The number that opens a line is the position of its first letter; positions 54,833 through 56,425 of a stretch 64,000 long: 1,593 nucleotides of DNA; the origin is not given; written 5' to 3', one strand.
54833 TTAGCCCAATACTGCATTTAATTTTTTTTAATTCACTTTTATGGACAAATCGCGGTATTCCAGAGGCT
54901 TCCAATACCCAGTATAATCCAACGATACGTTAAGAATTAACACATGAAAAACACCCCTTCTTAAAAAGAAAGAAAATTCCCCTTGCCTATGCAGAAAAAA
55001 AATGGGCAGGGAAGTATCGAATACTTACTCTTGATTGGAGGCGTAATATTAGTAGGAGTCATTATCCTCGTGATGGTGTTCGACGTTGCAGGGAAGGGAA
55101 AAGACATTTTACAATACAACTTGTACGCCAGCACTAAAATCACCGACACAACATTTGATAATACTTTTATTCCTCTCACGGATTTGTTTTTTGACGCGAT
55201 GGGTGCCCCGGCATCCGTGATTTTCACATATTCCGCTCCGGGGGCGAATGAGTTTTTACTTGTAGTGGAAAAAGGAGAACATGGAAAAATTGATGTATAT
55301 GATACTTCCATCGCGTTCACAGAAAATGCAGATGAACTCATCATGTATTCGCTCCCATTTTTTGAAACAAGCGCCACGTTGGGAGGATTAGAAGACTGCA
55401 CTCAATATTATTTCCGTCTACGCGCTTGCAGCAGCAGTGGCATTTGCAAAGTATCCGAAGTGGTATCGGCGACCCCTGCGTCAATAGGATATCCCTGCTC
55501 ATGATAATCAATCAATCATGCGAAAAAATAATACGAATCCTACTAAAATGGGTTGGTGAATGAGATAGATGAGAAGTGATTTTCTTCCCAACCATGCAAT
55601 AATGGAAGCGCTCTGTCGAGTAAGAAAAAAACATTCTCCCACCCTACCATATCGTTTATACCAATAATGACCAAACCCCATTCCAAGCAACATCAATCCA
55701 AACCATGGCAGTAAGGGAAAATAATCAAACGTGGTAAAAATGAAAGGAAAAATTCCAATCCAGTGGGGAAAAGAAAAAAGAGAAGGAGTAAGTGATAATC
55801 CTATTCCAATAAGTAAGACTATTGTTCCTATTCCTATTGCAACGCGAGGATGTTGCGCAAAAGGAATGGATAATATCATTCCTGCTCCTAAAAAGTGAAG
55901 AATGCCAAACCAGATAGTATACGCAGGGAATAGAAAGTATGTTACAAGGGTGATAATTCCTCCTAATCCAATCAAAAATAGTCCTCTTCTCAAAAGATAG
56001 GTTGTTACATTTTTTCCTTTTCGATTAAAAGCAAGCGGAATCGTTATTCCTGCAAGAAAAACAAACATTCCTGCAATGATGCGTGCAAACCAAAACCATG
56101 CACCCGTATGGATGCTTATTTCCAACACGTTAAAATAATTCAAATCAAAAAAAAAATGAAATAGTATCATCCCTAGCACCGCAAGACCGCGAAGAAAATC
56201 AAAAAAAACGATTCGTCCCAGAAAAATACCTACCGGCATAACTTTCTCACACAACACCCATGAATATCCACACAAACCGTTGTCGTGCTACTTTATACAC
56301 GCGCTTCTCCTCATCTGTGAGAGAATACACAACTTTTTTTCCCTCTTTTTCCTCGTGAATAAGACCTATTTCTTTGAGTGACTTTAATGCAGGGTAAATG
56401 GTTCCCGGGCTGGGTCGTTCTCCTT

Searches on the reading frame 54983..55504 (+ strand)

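Call 22: search_protein_families(library=pfam, proteins=[window:54983-55504:+], max_evalue=0.001)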
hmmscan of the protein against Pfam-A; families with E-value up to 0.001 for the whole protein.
window:54983-55504:+ (173 aa): 1 family
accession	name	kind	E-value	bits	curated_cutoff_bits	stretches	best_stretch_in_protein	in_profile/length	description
PF04021.17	Class_IIIsignal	-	4.4e-07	30.1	23.7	1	6-30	1-25/27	Class III signal peptide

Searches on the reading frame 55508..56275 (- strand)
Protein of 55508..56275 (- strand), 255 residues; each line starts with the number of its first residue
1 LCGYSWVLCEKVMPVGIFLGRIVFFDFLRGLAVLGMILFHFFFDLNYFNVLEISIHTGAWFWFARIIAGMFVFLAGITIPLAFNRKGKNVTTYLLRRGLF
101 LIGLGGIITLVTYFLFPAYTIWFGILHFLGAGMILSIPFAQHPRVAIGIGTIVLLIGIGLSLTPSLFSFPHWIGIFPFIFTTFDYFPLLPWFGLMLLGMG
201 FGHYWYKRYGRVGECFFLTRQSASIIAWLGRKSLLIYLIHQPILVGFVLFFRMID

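Call 89: search_protein_families(library=pfam, proteins=[window:55508-56275:-], max_evalue=0.001)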
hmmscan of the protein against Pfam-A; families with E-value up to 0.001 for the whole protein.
window:55508-56275:- (255 aa): 2 families
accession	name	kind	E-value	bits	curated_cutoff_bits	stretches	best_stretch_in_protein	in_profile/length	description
PF07786.18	HGSNAT_cat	-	1.1e-56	192.2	22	1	21-242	1-222/222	Heparan-alpha-glucosaminide N-acetyltransferase, catalytic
PF01757.29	Acyl_transf_3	-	6.7e-07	29.1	31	0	60-251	124-297/326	Acyltransferase domain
